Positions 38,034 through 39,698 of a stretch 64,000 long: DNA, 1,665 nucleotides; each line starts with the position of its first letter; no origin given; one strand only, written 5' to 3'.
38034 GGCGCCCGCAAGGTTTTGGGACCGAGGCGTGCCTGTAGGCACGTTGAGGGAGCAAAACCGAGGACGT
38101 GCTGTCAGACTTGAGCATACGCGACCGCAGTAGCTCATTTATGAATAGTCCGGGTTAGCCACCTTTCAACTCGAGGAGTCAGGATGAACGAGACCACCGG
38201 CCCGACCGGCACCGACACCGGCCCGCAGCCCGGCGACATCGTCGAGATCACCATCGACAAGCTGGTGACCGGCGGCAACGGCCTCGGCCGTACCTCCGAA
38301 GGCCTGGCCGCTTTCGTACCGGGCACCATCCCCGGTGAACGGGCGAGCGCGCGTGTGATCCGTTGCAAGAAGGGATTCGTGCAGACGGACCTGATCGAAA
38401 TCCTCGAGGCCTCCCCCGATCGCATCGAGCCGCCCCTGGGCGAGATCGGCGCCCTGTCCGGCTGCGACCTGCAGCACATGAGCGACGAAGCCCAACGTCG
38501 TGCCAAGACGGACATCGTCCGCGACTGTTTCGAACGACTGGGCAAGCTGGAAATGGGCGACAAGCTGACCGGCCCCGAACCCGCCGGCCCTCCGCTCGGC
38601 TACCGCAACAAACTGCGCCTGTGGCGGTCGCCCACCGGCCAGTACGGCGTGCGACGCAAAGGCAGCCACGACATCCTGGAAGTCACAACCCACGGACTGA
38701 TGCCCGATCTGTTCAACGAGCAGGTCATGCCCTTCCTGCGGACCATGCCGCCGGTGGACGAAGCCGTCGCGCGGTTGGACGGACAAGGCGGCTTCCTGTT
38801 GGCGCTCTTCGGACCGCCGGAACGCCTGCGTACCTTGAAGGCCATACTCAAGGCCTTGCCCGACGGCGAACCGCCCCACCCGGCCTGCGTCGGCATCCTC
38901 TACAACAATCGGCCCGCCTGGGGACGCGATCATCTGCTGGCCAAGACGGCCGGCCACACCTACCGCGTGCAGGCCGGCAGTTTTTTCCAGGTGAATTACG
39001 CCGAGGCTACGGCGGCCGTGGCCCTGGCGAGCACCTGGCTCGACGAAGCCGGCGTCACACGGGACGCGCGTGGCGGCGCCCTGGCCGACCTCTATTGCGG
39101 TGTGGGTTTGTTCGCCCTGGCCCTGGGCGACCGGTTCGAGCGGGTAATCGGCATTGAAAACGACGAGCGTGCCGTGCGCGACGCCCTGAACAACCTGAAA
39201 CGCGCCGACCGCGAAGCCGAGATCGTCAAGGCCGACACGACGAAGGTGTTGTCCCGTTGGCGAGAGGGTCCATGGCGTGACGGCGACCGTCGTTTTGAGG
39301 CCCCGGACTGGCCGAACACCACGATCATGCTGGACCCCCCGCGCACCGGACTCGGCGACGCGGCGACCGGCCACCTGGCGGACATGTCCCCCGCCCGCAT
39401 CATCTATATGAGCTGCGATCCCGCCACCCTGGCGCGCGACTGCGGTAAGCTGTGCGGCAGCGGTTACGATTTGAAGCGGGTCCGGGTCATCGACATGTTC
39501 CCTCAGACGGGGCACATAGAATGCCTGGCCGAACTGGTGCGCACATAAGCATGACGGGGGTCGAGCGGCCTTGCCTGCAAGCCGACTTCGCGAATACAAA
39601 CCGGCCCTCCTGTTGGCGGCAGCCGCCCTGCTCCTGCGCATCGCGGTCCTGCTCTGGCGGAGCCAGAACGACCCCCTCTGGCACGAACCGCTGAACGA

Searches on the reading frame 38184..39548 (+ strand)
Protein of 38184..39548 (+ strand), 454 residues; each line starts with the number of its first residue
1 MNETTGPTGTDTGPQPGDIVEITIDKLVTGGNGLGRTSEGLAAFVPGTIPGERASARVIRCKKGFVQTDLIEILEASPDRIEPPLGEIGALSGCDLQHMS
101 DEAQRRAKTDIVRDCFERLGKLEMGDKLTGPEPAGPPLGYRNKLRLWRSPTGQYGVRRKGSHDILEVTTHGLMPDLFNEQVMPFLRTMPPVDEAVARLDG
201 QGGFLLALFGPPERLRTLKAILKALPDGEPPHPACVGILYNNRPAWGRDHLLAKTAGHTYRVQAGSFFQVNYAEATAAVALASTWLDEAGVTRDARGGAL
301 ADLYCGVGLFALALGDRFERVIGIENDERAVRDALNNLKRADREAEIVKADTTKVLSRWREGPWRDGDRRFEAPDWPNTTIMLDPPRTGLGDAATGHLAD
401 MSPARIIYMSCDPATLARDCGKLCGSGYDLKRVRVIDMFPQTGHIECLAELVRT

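Call 10: find_encoding_contigs(protein=window:38184-39548:+, flank=3000, max_places=10)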
Protein window:38184-39548:+ (454 aa): 21 contigs read that carry it; 9 places shown.
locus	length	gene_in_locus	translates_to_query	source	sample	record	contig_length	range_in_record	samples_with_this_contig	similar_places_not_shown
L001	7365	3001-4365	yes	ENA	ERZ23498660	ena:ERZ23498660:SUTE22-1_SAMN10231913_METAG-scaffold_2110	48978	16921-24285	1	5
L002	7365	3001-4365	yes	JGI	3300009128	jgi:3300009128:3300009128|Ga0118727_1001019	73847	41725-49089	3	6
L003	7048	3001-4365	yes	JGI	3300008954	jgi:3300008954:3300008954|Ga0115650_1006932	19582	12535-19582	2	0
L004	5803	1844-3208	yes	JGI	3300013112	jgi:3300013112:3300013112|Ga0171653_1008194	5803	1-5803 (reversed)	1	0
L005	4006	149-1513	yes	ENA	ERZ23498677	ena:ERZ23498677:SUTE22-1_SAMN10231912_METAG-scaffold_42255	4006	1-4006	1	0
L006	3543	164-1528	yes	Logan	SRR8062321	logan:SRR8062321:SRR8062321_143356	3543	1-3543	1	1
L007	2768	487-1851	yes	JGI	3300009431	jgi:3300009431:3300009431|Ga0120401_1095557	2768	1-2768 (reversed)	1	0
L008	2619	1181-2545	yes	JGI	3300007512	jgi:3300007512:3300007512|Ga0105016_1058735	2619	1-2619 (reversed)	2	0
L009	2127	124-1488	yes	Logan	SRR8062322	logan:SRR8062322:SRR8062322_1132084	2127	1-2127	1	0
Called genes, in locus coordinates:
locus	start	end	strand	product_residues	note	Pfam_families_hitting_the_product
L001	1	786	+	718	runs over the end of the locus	PF17900:Peptidase_M1_N, PF01433:Peptidase_M1, PF13860:FlgD_ig (weak)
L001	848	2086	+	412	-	PF22025:ThiI_fer, PF02926:THUMP, PF02568:ThiI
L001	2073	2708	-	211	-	PF00877:NLPC_P60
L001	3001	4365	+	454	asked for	PF01938:TRAM, PF05958:tRNA_U5-meth_tr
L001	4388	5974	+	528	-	PF13428:TPR_14 (faint), PF13231:PMT_2, PF13176:TPR_7 (faint), PF07719:TPR_2 (faint), PF13414:TPR_11 (weak), PF13432:TPR_16, PF14559:TPR_19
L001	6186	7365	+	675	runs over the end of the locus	PF00932:LTD, PF09822:ABC_transp_aux (weak), PF13860:FlgD_ig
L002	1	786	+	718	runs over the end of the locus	PF17900:Peptidase_M1_N, PF01433:Peptidase_M1, PF13860:FlgD_ig (weak)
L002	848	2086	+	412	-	PF22025:ThiI_fer, PF02926:THUMP, PF02568:ThiI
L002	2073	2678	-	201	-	PF00877:NLPC_P60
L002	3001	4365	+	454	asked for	PF01938:TRAM, PF05958:tRNA_U5-meth_tr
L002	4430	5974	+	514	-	PF13231:PMT_2, PF07719:TPR_2 (faint), PF13176:TPR_7 (faint), PF13428:TPR_14 (faint), PF13374:TPR_10 (faint), PF13432:TPR_16, PF13414:TPR_11 (weak), PF14559:TPR_19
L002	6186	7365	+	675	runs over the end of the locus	PF00932:LTD, PF09822:ABC_transp_aux (weak), PF13860:FlgD_ig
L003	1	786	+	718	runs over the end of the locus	PF17900:Peptidase_M1_N, PF01433:Peptidase_M1, PF13860:FlgD_ig (weak)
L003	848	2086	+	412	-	PF22025:ThiI_fer, PF02926:THUMP, PF02568:ThiI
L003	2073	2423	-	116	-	PF00877:NLPC_P60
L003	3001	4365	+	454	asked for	PF01938:TRAM, PF05958:tRNA_U5-meth_tr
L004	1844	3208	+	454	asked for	PF01938:TRAM, PF05958:tRNA_U5-meth_tr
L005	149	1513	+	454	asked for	PF01938:TRAM, PF05958:tRNA_U5-meth_tr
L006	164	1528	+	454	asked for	PF01938:TRAM, PF05958:tRNA_U5-meth_tr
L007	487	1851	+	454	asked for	PF01938:TRAM, PF05958:tRNA_U5-meth_tr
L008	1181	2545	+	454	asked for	PF01938:TRAM, PF05958:tRNA_U5-meth_tr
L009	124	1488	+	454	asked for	PF01938:TRAM, PF05958:tRNA_U5-meth_tr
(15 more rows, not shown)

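Call 11: search_protein_families(library=pfam, proteins=[window:38184-39548:+])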
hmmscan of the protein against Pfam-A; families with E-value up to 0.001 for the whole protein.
window:38184-39548:+ (454 aa): 3 families
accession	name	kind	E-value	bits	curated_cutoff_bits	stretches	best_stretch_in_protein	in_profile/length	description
PF05958.17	tRNA_U5-meth_tr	-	1.3e-19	70.9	23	1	258-448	170-351/357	tRNA (Uracil-5-)-methyltransferase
PF01938.26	TRAM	-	5.4e-08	33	21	1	16-66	4-56/61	TRAM domain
PF13649.12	Methyltransf_25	-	0.00027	22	27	0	302-354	3-57/97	Methyltransferase domain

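Call 27: find_homologous_proteins(query=window:38184-39548:+, max_evalue=1e-30)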
Query window:38184-39548:+ (454 aa): 4657 proteins with E <= 1e-30 among 8000 candidates; the best 120 are listed.
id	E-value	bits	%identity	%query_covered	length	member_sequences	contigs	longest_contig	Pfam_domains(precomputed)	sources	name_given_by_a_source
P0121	7.7e-283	956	91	100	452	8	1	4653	PF01938.27,PF05958.18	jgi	-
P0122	3.2e-226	769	72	100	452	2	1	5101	PF13649.13,PF01938.27,PF05958.18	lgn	-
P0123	9.3e-225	765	73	100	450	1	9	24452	PF05958.18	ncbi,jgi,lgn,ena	-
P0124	2.1e-224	763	74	98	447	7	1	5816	PF01938.27,PF05958.18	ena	-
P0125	8.3e-223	758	74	98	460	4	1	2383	PF01938.27,PF05958.18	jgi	-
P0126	1.2e-219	748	71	100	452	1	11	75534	PF01938.27,PF05958.18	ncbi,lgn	-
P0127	3.3e-216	736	71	98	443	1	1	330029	PF05175.21,PF13649.13,PF01938.27,PF05958.18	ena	-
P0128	1.6e-210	718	72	96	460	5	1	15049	PF21579.5,PF01938.27,PF05958.18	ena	-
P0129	3.0e-210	717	69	100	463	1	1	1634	PF21579.5,PF01938.27,PF05958.18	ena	-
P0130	2.9e-186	638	63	96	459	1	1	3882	PF05958.18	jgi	jgi:23S rRNA (uracil1939-C5)-methyltransferase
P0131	1.3e-184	632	62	98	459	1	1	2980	PF01938.27,PF05958.18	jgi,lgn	jgi:23S rRNA (uracil1939-C5)-methyltransferase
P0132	1.8e-167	576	58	96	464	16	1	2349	PF01938.27,PF05958.18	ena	-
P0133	2.4e-165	569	57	97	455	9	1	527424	PF01938.27,PF05958.18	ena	-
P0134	8.5e-165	567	77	70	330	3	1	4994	PF05958.18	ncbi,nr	ncbi:hypothetical protein KKG45_09475, partial [bacterium]|nr:hypothetical protein [bacterium]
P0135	2.3e-164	566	56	100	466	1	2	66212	PF01938.27,PF05958.18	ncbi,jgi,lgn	-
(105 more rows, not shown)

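Call 28: find_encoding_contigs(protein=P0121, flank=10000, max_places=3)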
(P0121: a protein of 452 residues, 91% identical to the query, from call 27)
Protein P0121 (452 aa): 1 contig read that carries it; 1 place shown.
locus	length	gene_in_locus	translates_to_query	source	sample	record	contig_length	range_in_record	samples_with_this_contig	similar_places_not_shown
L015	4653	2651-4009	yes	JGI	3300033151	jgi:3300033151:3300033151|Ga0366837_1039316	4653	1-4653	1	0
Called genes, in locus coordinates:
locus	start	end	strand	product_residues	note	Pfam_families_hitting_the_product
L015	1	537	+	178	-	?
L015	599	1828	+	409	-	PF22025:ThiI_fer, PF02926:THUMP, PF02568:ThiI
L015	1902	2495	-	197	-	PF00877:NLPC_P60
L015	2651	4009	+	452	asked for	PF01938:TRAM (weak), PF05958:tRNA_U5-meth_tr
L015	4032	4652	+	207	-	?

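Call 29: find_encoding_contigs(protein=P0123, flank=10000, max_places=3)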
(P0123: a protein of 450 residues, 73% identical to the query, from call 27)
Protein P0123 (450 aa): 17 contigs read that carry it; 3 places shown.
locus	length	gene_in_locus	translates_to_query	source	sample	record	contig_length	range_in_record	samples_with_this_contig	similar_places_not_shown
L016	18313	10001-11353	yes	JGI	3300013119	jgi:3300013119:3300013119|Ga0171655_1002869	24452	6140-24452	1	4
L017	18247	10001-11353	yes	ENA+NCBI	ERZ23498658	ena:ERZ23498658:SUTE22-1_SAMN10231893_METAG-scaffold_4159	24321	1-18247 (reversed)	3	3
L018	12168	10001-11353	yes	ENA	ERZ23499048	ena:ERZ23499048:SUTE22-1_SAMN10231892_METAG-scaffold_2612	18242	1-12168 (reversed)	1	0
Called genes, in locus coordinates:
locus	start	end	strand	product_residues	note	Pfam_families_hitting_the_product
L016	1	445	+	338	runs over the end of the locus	PF13489:Methyltransf_23, PF13847:Methyltransf_31, PF08241:Methyltransf_11, PF08242:Methyltransf_12, PF13649:Methyltransf_25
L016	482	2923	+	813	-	PF18942:DUF5689 (weak), PF16656:Pur_ac_phosph_N (faint), PF13091:PLDc_2, PF13860:FlgD_ig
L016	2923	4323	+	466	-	PF00884:Sulfatase, PF01663:Phosphodiest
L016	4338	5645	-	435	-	PF00342:PGI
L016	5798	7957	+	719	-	PF17900:Peptidase_M1_N, PF01433:Peptidase_M1, PF13860:FlgD_ig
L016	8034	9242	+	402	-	PF22025:ThiI_fer, PF02926:THUMP, PF02568:ThiI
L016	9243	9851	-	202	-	PF00877:NLPC_P60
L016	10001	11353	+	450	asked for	PF05958:tRNA_U5-meth_tr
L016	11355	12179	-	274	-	PF01936:NYN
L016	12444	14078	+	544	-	PF13231:PMT_2, PF13428:TPR_14 (faint), PF07719:TPR_2 (faint), PF13432:TPR_16, PF14559:TPR_19 (weak)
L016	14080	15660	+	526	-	-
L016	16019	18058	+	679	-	PF00932:LTD (weak), PF13860:FlgD_ig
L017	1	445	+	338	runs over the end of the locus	PF13489:Methyltransf_23, PF13847:Methyltransf_31, PF08241:Methyltransf_11, PF08242:Methyltransf_12, PF13649:Methyltransf_25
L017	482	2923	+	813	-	PF18942:DUF5689 (weak), PF16656:Pur_ac_phosph_N (faint), PF13091:PLDc_2, PF13860:FlgD_ig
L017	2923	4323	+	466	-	PF00884:Sulfatase, PF01663:Phosphodiest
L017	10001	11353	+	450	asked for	PF05958:tRNA_U5-meth_tr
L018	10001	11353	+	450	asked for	PF05958:tRNA_U5-meth_tr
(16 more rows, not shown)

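Call 30: find_encoding_contigs(protein=P0126, flank=10000, max_places=3)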
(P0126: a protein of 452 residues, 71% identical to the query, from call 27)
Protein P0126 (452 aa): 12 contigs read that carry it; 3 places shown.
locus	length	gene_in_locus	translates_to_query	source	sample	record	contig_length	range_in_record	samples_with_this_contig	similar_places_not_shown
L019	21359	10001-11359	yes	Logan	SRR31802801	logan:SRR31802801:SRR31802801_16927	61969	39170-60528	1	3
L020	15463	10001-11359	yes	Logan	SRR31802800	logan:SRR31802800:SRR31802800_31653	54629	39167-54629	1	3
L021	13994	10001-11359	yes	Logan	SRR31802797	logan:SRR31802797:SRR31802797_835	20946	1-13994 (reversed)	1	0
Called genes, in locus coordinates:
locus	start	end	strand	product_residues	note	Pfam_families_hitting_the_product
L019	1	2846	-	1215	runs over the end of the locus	PF07494:Reg_prop (faint), PF07495:Y_Y_Y (weak), PF00512:HisKA (weak), PF02518:HATPase_c, PF00072:Response_reg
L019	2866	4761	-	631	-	PF00989:PAS (faint), PF13426:PAS_9, PF08448:PAS_4, PF02518:HATPase_c, PF00072:Response_reg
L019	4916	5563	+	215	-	PF07494:Reg_prop (faint)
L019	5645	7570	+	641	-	PF07494:Reg_prop (faint), PF07495:Y_Y_Y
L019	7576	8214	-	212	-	PF00877:NLPC_P60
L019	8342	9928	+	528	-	PF13231:PMT_2 (weak), PF00515:TPR_1 (faint), PF07719:TPR_2 (faint), PF13431:TPR_17 (faint), PF13428:TPR_14 (faint), PF13424:TPR_12 (weak), PF13432:TPR_16, PF14559:TPR_19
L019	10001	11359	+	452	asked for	PF01938:TRAM, PF05958:tRNA_U5-meth_tr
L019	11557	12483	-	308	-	PF00072:Response_reg, PF00990:GGDEF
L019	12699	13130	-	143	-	PF00072:Response_reg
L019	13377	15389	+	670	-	PF00932:LTD, PF09822:ABC_transp_aux (weak), PF13860:FlgD_ig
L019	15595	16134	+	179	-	PF04542:Sigma70_r2, PF08281:Sigma70_r4_2, PF04545:Sigma70_r4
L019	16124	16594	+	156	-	PF13490:zf-HC2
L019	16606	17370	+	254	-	-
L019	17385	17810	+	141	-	-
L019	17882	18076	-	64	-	PF18917:LiaI-LiaF-like_TM1 (weak), PF22570:LiaF-TM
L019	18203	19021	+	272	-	PF00588:SpoU_methylase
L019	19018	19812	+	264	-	PF13616:Rotamase_3, PF00639:Rotamase, PF13616:Rotamase_3, PF00639:Rotamase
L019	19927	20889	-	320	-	-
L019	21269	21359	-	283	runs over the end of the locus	PF01040:UbiA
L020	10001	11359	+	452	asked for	PF01938:TRAM, PF05958:tRNA_U5-meth_tr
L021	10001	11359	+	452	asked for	PF01938:TRAM, PF05958:tRNA_U5-meth_tr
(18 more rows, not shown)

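Call 31: find_encoding_contigs(protein=P0127, flank=10000, max_places=2)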
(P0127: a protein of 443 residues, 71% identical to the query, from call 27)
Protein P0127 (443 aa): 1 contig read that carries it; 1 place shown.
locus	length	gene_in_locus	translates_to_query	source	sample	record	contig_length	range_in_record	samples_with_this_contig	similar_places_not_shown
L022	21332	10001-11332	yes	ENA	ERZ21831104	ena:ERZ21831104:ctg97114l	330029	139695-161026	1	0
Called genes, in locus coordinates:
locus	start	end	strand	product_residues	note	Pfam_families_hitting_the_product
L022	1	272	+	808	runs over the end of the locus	PF18942:DUF5689, PF13091:PLDc_2, PF13860:FlgD_ig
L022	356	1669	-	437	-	PF00342:PGI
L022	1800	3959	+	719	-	PF17900:Peptidase_M1_N, PF01433:Peptidase_M1, PF13860:FlgD_ig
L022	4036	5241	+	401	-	PF22025:ThiI_fer, PF02926:THUMP, PF02568:ThiI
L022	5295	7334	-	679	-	PF00884:Sulfatase, PF01663:Phosphodiest (weak)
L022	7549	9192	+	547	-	-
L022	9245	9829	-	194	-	PF00877:NLPC_P60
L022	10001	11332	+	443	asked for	PF01938:TRAM, PF13649:Methyltransf_25 (faint), PF05958:tRNA_U5-meth_tr, PF05175:MTS (weak)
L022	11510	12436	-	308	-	PF00072:Response_reg, PF00990:GGDEF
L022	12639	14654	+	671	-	PF00932:LTD (weak), PF09822:ABC_transp_aux (weak), PF14258:DUF4350 (faint), PF13860:FlgD_ig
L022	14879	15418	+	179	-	PF04542:Sigma70_r2, PF08281:Sigma70_r4_2, PF04545:Sigma70_r4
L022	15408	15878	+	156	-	PF13490:zf-HC2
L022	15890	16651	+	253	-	-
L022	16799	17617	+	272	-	PF00588:SpoU_methylase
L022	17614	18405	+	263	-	PF13616:Rotamase_3, PF00639:Rotamase, PF13145:Rotamase_2 (faint), PF13616:Rotamase_3, PF00639:Rotamase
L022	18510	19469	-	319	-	-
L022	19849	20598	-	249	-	PF01209:Ubie_methyltran, PF08241:Methyltransf_11, PF08242:Methyltransf_12 (weak), PF13649:Methyltransf_25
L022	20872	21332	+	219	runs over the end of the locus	PF04542:Sigma70_r2, PF08281:Sigma70_r4_2, PF04545:Sigma70_r4, PF13936:HTH_38 (weak)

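Call 77: list_cluster_members(proteins=[window:38184-39548:+, window:61588-62355:-, window:41369-43396:+])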
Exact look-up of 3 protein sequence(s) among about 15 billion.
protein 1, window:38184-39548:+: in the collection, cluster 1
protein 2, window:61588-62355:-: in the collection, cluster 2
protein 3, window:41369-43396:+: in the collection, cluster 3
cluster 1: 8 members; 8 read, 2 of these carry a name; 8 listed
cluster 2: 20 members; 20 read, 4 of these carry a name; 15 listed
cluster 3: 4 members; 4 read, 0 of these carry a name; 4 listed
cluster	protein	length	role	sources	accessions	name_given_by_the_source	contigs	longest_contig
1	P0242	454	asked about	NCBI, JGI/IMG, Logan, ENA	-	-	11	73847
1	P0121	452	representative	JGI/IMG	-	-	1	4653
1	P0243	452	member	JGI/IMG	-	23S rRNA (uracil1939-C5)-methyltransferase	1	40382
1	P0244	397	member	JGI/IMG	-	23S rRNA (uracil1939-C5)-methyltransferase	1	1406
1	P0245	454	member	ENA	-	-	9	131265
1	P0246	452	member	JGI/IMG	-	-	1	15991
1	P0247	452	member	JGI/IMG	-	-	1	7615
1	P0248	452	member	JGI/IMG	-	-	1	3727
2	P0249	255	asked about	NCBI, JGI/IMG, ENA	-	-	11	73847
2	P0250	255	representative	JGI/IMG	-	-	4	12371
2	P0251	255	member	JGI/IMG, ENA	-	uncharacterized protein (TIGR00266 family)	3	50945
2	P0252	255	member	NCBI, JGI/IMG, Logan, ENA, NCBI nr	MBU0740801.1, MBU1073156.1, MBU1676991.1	TIGR00266 family protein [bacterium]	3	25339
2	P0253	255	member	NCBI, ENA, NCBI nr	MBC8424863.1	TIGR00266 family protein [bacterium]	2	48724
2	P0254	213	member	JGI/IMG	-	uncharacterized protein (TIGR00266 family)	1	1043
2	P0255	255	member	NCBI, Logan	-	-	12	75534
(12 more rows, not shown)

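Call 78: find_encoding_contigs(protein=P0245, flank=10000, max_places=4)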
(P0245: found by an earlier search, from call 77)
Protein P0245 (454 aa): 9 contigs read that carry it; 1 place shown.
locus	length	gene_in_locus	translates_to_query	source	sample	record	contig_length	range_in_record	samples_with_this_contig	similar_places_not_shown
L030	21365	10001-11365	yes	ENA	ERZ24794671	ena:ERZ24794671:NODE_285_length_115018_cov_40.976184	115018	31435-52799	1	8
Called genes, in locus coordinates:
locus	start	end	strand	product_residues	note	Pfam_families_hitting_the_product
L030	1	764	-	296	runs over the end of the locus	PF00892:EamA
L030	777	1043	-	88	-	-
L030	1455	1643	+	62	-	-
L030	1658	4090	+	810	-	PF18942:DUF5689, PF13091:PLDc_2, PF13860:FlgD_ig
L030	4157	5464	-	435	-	PF00342:PGI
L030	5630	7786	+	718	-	PF17900:Peptidase_M1_N, PF01433:Peptidase_M1, PF13860:FlgD_ig (weak)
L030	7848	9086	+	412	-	PF22025:ThiI_fer, PF02926:THUMP, PF02568:ThiI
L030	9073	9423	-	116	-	PF00877:NLPC_P60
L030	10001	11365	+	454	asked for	PF01938:TRAM (weak), PF05958:tRNA_U5-meth_tr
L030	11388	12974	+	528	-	PF13428:TPR_14 (faint), PF13231:PMT_2, PF13176:TPR_7 (faint), PF07719:TPR_2 (faint), PF13414:TPR_11 (weak), PF13432:TPR_16, PF14559:TPR_19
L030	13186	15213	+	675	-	PF00932:LTD, PF09822:ABC_transp_aux (weak), PF13860:FlgD_ig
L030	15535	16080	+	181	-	PF04542:Sigma70_r2 (weak), PF08281:Sigma70_r4_2, PF04545:Sigma70_r4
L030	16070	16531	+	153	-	PF13490:zf-HC2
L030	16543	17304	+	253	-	-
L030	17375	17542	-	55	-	PF18917:LiaI-LiaF-like_TM1 (weak), PF22570:LiaF-TM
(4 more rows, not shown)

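Call 79: find_encoding_contigs(protein=P0243, flank=10000, max_places=4)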
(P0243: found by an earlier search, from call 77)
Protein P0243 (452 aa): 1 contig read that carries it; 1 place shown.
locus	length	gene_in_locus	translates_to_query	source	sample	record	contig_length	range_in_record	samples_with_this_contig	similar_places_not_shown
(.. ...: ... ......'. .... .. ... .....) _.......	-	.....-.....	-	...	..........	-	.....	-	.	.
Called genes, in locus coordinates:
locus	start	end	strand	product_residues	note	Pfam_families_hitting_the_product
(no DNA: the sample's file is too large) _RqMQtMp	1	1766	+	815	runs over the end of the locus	PF18942:DUF5689, PF13091:PLDc_2, PF13860:FlgD_ig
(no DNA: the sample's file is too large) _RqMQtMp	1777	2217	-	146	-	PF14534:DUF4440, PF12680:SnoaL_2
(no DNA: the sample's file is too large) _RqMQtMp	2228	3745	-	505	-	PF05569:Peptidase_M56, PF14534:DUF4440, PF12680:SnoaL_2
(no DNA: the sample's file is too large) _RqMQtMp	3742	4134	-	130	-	PF03965:Penicillinase_R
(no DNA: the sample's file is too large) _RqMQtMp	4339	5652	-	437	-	PF00342:PGI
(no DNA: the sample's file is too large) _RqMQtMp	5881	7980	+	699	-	PF17900:Peptidase_M1_N, PF01433:Peptidase_M1, PF13860:FlgD_ig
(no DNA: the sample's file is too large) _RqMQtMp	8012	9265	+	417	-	PF22025:ThiI_fer, PF02926:THUMP, PF02568:ThiI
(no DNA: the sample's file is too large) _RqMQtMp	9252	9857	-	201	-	PF00877:NLPC_P60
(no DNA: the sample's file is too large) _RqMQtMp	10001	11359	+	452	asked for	PF01938:TRAM (weak), PF05958:tRNA_U5-meth_tr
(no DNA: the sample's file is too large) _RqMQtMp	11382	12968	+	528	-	PF13428:TPR_14 (faint), PF13432:TPR_16 (faint), PF13231:PMT_2, PF13176:TPR_7 (faint), PF07719:TPR_2 (faint), PF14559:TPR_19 (weak)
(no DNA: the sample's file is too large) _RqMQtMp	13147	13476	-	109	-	PF00990:GGDEF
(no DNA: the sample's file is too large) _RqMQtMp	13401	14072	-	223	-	PF00072:Response_reg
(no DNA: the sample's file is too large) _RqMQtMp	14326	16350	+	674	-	PF00932:LTD (weak), PF09822:ABC_transp_aux, PF23355:IFT52_GIFT (faint), PF13860:FlgD_ig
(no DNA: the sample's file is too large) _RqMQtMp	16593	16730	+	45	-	-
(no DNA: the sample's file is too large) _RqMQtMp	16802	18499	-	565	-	PF00999:Na_H_Exchanger, PF02254:TrkA_N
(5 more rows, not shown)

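Call 82: find_encoding_contigs(protein=P0246, flank=10000, max_places=4)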
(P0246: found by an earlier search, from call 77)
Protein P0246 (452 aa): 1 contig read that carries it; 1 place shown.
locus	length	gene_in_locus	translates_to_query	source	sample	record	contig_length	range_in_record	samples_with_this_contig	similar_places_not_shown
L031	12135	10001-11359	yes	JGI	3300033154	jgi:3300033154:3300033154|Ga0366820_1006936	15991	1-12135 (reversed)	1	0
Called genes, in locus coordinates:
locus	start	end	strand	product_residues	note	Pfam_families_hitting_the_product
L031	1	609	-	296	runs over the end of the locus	PF00892:EamA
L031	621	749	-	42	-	-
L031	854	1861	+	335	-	PF13489:Methyltransf_23, PF08241:Methyltransf_11, PF08242:Methyltransf_12, PF13649:Methyltransf_25, PF13847:Methyltransf_31 (weak)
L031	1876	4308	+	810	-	PF18942:DUF5689, PF13091:PLDc_2, PF13860:FlgD_ig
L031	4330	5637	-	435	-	PF00342:PGI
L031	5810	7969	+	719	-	PF17900:Peptidase_M1_N, PF01433:Peptidase_M1, PF13860:FlgD_ig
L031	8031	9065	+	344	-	PF22025:ThiI_fer, PF02926:THUMP, PF02568:ThiI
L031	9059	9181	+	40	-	-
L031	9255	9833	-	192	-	PF00877:NLPC_P60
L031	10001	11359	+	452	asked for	PF01938:TRAM (weak), PF05958:tRNA_U5-meth_tr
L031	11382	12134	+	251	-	?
